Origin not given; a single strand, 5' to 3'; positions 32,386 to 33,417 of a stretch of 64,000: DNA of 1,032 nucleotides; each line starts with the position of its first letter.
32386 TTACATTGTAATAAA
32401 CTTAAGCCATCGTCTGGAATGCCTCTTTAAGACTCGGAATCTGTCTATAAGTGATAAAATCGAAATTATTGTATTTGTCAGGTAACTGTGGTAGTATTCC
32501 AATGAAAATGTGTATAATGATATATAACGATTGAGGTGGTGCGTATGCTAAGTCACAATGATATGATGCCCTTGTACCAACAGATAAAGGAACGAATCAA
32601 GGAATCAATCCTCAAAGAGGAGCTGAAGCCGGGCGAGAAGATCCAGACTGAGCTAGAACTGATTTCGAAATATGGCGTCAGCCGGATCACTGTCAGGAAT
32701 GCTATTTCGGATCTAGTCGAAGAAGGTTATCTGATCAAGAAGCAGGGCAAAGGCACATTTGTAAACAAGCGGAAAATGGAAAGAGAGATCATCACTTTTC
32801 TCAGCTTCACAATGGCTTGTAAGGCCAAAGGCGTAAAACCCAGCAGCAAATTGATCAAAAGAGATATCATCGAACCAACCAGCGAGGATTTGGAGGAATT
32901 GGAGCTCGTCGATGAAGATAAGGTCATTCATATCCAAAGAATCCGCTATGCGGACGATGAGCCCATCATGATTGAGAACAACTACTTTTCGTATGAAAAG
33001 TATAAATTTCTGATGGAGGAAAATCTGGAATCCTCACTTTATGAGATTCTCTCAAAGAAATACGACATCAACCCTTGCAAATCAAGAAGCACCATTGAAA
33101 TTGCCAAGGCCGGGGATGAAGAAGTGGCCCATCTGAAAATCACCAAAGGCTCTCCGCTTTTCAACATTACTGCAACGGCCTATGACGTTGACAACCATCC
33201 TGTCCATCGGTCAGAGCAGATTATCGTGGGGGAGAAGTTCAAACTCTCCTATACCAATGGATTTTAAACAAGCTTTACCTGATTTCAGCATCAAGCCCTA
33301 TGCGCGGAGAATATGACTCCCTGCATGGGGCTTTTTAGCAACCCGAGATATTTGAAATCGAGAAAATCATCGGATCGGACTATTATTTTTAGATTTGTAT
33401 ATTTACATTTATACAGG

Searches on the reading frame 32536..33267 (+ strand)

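Call 65: search_protein_families(library=pfam, proteins=[window:32536-33267:+], max_evalue=0.001)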
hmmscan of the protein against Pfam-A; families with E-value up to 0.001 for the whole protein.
window:32536-33267:+ (243 aa): 3 families
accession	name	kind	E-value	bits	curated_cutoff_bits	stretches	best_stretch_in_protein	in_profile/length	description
PF07702.18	UTRA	-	2.2e-33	115.5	23.8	1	98-236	2-141/141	UTRA domain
PF00392.27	GntR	-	2.5e-19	69.1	27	1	13-76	1-64/64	Bacterial regulatory proteins, gntR family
PF08279.18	HTH_11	-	0.00061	20.1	25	0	41-73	20-53/55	HTH domain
